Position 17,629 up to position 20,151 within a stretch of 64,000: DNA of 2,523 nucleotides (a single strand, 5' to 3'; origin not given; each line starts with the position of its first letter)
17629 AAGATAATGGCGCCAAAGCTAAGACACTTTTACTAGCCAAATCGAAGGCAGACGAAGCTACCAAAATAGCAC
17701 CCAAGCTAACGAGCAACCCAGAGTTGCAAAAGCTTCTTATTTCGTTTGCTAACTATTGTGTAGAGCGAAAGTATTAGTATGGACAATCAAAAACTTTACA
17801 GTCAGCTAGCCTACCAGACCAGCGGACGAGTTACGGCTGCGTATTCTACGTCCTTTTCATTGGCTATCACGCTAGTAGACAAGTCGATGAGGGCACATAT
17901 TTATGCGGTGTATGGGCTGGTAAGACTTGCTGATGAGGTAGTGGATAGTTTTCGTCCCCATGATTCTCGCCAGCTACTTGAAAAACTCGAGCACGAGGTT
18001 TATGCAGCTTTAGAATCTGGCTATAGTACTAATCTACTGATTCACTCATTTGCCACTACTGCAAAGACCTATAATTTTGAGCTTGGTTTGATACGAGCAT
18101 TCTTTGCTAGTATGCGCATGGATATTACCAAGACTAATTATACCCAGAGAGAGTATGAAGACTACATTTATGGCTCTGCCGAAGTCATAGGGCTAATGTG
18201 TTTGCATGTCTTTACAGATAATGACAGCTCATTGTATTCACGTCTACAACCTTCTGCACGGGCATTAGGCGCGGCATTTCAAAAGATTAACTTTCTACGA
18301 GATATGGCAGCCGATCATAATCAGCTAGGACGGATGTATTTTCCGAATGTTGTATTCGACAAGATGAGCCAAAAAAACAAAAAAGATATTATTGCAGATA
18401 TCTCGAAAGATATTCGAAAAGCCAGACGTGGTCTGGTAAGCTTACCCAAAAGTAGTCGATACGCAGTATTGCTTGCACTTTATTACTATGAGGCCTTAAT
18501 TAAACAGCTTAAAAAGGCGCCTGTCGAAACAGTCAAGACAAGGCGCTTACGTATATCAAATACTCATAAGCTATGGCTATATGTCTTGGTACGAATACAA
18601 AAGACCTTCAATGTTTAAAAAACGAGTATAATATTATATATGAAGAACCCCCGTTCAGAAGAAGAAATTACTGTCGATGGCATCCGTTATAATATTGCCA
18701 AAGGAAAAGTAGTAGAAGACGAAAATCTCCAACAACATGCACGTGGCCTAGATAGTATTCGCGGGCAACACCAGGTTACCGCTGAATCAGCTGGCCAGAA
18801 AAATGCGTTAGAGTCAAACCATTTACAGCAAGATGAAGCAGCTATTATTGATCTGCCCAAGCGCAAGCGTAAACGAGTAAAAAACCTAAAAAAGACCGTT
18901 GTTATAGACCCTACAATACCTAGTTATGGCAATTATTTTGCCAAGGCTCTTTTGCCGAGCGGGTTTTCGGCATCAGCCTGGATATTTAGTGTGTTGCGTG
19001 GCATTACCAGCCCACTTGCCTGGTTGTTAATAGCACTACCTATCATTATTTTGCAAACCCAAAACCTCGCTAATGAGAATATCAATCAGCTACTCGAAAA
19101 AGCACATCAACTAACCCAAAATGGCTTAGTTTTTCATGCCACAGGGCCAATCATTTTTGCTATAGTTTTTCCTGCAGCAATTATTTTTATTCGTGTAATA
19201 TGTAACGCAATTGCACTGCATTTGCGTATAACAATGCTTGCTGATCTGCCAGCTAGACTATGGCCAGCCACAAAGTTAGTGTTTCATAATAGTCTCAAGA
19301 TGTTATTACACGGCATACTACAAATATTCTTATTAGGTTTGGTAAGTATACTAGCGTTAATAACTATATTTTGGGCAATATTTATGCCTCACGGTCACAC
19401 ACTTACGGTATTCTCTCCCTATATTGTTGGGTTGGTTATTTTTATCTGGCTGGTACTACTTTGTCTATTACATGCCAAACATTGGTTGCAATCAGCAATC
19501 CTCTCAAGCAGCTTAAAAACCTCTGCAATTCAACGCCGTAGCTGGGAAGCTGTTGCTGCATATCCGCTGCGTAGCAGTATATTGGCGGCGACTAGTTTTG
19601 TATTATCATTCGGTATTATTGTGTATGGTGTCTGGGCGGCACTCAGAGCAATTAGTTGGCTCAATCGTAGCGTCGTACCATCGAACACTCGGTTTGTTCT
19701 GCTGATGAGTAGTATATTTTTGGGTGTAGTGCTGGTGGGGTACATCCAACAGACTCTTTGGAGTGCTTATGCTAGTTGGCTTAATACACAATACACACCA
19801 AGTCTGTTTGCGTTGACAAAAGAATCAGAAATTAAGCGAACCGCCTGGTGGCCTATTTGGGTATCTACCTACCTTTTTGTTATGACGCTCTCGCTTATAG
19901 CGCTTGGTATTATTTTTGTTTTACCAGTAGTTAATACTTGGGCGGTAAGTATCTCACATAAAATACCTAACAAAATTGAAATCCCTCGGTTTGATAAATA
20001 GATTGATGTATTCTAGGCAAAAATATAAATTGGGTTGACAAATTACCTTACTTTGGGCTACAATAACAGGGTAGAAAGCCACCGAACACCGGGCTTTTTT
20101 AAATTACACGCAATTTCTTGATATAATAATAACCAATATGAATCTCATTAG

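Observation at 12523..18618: Complete C50-type carotenoid cluster, including a fused lycopene-elongase/GT2 gene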

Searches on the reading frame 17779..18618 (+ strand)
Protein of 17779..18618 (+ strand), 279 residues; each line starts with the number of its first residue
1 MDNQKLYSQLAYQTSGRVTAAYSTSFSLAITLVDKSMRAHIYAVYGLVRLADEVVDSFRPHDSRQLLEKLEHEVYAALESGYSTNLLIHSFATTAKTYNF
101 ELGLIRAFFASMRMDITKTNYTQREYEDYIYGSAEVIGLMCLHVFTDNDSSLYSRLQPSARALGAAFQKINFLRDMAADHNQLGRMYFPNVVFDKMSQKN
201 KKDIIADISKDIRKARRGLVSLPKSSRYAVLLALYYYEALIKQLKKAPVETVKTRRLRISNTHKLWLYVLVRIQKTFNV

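Call 3: search_protein_families(library=pfam, proteins=[window:17779-18618:+], max_evalue=0.01)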
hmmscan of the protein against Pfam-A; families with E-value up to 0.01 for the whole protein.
window:17779-18618:+ (279 aa): 1 family
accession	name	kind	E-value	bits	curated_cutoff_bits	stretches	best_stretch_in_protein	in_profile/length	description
PF00494.24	SQS_PSY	-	5.1e-42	144.8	26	1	20-261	2-261/263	Squalene/phytoene synthase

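Call 4: search_protein_families(library=ncbifam, proteins=[window:17779-18618:+], max_evalue=0.01)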
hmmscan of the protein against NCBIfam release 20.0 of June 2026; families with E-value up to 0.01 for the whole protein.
window:17779-18618:+ (279 aa): 6 families
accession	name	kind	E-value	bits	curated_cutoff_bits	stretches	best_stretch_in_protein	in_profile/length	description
TIGR03465.1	HpnD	equivalog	3e-27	95.3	278.6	1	19-268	2-261/267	presqualene diphosphate synthase HpnD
TIGR03464.1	HpnC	equivalog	9.3e-22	77.8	250.45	1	25-199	8-179/267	squalene synthase HpnC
NF045686.1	PhytoSynCyanob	equivalog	2.8e-21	75.9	550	1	10-267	19-299/310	15-cis-phytoene synthase CrtB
NF045921.1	PhytnSynCrtBRhod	equivalog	6.1e-13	48.9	500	1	22-270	17-274/307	15-cis-phytoene synthase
NF042419.1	Phyto_syn_CrtB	equivalog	3e-12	46.7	480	1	17-267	9-278/306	15-cis-phytoene synthase CrtB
TIGR01559.1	squal_synth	equivalog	9.6e-07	28.3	286.75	1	116-200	122-210/337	squalene synthase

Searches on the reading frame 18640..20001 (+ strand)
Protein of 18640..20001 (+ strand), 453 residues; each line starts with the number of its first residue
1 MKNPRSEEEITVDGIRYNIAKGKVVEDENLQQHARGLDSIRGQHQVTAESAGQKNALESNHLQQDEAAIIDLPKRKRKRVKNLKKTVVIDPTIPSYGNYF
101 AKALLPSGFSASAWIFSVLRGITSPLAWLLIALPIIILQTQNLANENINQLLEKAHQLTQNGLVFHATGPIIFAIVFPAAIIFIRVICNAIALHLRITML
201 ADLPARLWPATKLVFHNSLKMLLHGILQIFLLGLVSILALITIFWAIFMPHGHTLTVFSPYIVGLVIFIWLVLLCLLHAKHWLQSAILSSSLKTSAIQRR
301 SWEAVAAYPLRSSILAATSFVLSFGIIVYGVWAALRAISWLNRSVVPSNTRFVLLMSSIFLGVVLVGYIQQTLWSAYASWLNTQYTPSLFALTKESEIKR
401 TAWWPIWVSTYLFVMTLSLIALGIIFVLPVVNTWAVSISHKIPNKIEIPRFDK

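Call 3: search_protein_families(library=pfam, proteins=[window:18640-20001:+], max_evalue=0.01)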
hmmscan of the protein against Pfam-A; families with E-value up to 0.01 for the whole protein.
window:18640-20001:+ (453 aa): 0 families

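Call 4: search_protein_families(library=ncbifam, proteins=[window:18640-20001:+], max_evalue=0.01)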
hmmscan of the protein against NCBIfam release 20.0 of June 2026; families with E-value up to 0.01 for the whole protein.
window:18640-20001:+ (453 aa): 0 families

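Call 79: find_homologous_proteins(query=window:18640-20001:+, max_evalue=0.001)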
Query window:18640-20001:+ (453 aa): 9 proteins with E <= 0.001 among 8000 candidates.
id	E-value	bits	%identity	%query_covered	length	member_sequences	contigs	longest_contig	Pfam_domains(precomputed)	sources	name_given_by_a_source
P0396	3.5e-293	990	100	100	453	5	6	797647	-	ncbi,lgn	ncbi:MAG: hypothetical protein U0516_02275 [Candidatus Saccharibacteria bacterium]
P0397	9.8e-217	738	73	100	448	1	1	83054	-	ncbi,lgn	-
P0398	1.7e-211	721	70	100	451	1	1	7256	-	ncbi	-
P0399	4.2e-179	614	64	95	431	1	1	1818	-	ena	-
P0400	3.7e-151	522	80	67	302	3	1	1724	-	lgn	-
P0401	1.9e-138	480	50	100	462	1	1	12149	-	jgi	jgi:hypothetical protein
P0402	2.4e-136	473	49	100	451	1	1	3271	-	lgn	-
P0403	1.8e-127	444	48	99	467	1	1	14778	-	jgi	jgi:hypothetical protein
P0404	5.6e-118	413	46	100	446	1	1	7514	-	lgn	-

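Call 86: predict_structure(alignment_id=A6)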
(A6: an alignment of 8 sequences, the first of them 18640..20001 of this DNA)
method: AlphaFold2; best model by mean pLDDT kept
length: 453 residues; sequences in the alignment: 8
mean_pLDDT: 52.6   pTM: 0.48
mean pLDDT of the five models: 52.6, 51.8, 50.3, 49.4, 42.7
residues with pLDDT >= 90: 0; 70-90: 31; 50-70: 234; < 50: 188
segments of 3 or more residues with pLDDT < 50: 1-4, 31-71, 73-86, 136-179, 225-234, 254-261, 263-276, 343-347, 408-437
pLDDT, mean of each block of 10 residues (from residue 1): 50 59 55 40 31 30 36 46 49 71 65 62 56 48 39 41 34 41 59 66 64 59 48 49 53 48 47 47 52 59 62 65 69 64 49 62 72 72 63 54 51 45 40 43 51 49
secondary structure, 60 per line:
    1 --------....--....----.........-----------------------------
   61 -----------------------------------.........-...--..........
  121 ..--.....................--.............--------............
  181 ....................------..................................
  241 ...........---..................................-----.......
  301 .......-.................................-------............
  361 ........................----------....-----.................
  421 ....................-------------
elements in order: E9-12 E15-18 E23-27 H28-31 H96-104 H111-122 H125-145 H148-160 H169-200 H207-251 H255-288 H294-307 H309-341 H349-384 H395-398 H404-440
